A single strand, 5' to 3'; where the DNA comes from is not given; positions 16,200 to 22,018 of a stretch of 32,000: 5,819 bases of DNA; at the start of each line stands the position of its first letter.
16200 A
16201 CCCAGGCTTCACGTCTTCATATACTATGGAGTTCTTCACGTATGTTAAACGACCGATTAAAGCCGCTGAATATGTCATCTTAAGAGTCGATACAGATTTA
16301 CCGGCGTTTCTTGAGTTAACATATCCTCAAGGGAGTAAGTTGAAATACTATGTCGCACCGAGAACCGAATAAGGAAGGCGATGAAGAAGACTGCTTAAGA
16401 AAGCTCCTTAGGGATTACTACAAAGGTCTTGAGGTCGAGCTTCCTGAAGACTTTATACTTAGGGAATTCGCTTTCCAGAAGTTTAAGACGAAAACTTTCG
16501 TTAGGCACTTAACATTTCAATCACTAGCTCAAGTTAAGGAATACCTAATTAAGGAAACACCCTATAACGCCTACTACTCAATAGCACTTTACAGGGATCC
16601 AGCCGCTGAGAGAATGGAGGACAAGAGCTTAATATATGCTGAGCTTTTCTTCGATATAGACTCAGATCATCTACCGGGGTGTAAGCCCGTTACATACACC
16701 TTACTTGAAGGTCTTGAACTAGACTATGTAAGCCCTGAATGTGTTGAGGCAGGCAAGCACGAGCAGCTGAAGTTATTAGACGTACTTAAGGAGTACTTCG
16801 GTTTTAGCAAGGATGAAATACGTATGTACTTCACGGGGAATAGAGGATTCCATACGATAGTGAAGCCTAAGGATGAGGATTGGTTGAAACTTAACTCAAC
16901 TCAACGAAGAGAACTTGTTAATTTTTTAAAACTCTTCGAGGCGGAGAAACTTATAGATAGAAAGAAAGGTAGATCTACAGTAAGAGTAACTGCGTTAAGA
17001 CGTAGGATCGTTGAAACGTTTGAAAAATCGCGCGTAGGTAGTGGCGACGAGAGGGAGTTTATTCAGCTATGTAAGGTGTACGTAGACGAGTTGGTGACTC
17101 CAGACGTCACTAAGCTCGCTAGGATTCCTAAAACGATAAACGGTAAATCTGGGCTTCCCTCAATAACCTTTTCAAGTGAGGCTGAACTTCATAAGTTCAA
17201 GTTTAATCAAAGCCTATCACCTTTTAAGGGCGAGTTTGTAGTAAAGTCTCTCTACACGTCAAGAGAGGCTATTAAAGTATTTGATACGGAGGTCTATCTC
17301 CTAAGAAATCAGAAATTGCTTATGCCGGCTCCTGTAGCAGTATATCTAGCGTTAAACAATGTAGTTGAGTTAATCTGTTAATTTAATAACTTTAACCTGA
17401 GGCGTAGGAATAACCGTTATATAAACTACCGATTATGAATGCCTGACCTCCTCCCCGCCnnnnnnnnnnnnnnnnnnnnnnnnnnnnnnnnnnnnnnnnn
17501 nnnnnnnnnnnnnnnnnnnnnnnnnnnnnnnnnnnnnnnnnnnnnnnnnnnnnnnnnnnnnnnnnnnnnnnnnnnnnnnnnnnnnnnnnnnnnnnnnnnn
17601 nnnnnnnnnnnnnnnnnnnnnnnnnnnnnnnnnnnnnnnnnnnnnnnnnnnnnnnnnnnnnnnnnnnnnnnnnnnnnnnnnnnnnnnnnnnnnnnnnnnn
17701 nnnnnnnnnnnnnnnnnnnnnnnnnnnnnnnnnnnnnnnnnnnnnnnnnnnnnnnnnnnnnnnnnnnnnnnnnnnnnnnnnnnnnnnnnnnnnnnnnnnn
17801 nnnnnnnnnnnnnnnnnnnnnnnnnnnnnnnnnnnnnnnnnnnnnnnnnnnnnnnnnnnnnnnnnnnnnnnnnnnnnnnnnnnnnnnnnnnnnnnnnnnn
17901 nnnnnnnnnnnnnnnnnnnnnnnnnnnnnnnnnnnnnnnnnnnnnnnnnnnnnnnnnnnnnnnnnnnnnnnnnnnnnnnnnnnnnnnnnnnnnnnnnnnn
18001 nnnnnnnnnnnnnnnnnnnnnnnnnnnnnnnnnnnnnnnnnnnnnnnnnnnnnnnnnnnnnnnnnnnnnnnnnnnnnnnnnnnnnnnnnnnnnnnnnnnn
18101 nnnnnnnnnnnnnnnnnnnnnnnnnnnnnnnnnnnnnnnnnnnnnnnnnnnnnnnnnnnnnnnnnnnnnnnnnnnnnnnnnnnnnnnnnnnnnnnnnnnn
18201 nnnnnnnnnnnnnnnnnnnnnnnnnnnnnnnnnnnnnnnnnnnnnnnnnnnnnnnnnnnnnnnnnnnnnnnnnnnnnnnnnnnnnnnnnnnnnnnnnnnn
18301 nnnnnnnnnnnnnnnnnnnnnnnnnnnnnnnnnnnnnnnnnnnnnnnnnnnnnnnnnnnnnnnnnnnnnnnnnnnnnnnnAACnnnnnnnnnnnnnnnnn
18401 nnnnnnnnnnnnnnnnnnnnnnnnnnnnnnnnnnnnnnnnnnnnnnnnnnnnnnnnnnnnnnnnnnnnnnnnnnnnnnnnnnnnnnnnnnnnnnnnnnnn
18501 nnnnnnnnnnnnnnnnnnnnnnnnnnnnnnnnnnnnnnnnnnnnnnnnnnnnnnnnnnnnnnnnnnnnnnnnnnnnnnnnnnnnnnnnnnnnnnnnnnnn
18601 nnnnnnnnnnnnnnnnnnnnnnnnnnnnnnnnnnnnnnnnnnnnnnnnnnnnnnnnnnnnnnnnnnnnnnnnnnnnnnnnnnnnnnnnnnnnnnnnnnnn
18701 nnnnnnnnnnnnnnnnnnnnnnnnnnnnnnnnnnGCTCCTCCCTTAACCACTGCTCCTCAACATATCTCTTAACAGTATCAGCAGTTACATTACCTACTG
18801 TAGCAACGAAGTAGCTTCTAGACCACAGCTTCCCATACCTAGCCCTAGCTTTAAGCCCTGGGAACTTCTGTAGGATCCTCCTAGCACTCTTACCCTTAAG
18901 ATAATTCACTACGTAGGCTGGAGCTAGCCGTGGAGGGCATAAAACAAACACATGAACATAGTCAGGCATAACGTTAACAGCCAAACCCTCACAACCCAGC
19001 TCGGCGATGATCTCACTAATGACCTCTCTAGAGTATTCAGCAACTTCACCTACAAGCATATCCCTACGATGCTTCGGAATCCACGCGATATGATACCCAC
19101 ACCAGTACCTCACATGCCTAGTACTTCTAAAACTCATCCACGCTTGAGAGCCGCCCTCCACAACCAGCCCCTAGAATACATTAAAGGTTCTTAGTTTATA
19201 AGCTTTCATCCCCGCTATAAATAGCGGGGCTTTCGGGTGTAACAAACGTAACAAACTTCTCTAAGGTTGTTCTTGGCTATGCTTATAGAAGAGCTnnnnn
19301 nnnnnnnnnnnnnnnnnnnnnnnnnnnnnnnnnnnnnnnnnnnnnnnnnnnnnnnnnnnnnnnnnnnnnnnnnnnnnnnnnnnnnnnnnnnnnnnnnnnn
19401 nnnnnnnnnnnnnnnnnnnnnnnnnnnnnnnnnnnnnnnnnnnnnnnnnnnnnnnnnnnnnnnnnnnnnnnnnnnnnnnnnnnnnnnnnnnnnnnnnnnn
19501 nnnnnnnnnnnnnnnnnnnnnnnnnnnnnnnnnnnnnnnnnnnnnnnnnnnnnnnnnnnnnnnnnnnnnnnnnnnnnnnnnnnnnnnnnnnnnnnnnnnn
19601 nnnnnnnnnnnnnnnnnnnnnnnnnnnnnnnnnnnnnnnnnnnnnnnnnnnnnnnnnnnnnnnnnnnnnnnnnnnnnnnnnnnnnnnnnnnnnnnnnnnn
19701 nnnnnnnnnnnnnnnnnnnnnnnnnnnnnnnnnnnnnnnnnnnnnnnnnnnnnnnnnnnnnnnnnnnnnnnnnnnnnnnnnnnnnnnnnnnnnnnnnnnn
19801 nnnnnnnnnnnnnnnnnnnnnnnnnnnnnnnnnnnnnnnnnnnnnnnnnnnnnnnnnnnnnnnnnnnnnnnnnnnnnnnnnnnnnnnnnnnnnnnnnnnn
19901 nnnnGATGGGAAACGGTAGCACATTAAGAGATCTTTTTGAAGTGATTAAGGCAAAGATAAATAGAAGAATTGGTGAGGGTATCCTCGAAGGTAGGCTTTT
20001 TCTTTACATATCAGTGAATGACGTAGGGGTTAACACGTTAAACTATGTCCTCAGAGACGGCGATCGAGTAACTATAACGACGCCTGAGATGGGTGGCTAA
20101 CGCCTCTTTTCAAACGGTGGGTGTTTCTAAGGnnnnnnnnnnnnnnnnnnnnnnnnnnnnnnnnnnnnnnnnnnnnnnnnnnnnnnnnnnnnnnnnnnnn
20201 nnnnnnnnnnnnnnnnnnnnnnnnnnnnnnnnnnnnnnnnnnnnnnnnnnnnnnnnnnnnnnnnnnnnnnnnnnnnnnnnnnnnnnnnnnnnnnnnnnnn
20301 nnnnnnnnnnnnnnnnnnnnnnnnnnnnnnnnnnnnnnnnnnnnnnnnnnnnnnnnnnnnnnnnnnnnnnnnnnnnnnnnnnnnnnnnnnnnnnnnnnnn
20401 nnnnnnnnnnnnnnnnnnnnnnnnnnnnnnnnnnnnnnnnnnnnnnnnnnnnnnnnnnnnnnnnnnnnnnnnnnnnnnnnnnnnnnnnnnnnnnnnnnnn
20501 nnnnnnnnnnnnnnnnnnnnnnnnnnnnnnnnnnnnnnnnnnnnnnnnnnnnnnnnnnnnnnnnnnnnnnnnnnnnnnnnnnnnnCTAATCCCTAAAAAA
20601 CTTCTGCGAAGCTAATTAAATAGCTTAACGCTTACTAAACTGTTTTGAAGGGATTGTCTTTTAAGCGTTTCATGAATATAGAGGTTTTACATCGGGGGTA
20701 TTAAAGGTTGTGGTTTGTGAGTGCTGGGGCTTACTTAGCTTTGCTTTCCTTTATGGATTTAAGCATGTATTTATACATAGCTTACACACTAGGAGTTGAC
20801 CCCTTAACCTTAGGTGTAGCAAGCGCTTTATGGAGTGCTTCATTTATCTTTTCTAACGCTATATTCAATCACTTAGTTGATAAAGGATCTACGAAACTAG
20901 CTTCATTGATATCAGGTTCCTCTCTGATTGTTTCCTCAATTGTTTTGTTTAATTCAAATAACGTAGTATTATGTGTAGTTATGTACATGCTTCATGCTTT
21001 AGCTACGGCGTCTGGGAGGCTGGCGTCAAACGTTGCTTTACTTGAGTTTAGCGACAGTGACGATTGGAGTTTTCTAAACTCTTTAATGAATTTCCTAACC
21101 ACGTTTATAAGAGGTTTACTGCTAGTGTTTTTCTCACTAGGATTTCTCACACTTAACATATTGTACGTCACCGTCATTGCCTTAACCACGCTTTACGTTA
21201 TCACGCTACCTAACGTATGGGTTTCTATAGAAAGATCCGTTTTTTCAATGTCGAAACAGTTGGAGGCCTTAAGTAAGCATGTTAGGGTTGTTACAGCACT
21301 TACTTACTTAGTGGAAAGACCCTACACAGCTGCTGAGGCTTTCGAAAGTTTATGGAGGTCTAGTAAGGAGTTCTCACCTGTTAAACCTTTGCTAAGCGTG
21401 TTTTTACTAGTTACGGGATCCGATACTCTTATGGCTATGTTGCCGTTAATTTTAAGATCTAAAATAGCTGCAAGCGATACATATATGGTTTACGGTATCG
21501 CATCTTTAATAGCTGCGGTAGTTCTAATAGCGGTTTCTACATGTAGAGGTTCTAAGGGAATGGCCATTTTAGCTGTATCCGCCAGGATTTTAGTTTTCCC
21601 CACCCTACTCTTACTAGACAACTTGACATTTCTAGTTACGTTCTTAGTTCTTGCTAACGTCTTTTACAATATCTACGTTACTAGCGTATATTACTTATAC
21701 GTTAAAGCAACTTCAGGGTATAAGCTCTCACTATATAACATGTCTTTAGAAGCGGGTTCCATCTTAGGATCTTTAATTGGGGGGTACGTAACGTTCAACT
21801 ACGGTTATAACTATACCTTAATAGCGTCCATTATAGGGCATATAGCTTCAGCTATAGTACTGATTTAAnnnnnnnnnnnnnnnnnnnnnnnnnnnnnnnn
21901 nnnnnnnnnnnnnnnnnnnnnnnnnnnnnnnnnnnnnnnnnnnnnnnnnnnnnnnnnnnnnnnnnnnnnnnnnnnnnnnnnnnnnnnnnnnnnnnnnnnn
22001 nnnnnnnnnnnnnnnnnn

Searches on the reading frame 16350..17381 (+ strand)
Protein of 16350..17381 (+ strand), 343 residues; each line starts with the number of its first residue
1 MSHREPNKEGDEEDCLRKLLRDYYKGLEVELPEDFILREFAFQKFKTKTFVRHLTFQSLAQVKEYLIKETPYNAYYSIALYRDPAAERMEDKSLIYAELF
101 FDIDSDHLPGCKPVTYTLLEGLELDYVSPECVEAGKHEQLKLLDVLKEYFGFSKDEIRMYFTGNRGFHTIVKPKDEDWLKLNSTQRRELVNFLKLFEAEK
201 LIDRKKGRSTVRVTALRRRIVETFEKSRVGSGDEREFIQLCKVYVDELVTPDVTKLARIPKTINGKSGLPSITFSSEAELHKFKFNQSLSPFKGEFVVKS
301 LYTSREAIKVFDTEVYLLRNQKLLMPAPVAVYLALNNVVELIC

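Call 14: search_protein_families(library=pfam, proteins=[window:16350-17381:+])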
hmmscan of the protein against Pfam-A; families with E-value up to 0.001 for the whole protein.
window:16350-17381:+ (343 aa): 1 family
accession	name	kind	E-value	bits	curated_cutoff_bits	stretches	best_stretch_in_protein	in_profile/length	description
PF01896.25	DNA_primase_S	-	5.5e-13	50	26.8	1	101-269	1-156/163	DNA primase small subunit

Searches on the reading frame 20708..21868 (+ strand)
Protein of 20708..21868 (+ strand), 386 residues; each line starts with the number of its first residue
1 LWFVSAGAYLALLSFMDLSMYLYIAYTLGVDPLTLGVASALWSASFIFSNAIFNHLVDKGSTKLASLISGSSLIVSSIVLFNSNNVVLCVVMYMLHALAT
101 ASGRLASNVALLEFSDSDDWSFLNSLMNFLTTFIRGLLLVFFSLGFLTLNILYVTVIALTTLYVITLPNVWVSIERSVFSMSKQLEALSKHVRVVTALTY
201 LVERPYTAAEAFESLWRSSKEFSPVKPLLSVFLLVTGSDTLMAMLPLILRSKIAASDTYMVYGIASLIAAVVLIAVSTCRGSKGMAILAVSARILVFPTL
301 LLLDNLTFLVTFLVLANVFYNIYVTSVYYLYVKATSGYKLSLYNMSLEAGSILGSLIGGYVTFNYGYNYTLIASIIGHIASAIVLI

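Call 14: search_protein_families(library=pfam, proteins=[window:20708-21868:+])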
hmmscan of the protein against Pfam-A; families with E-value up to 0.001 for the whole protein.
window:20708-21868:+ (386 aa): 1 family
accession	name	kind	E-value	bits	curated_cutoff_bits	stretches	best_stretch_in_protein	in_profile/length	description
PF07690.21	MFS_1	-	5.6e-11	42.4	33.4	2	15-334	9-322/347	Major Facilitator Superfamily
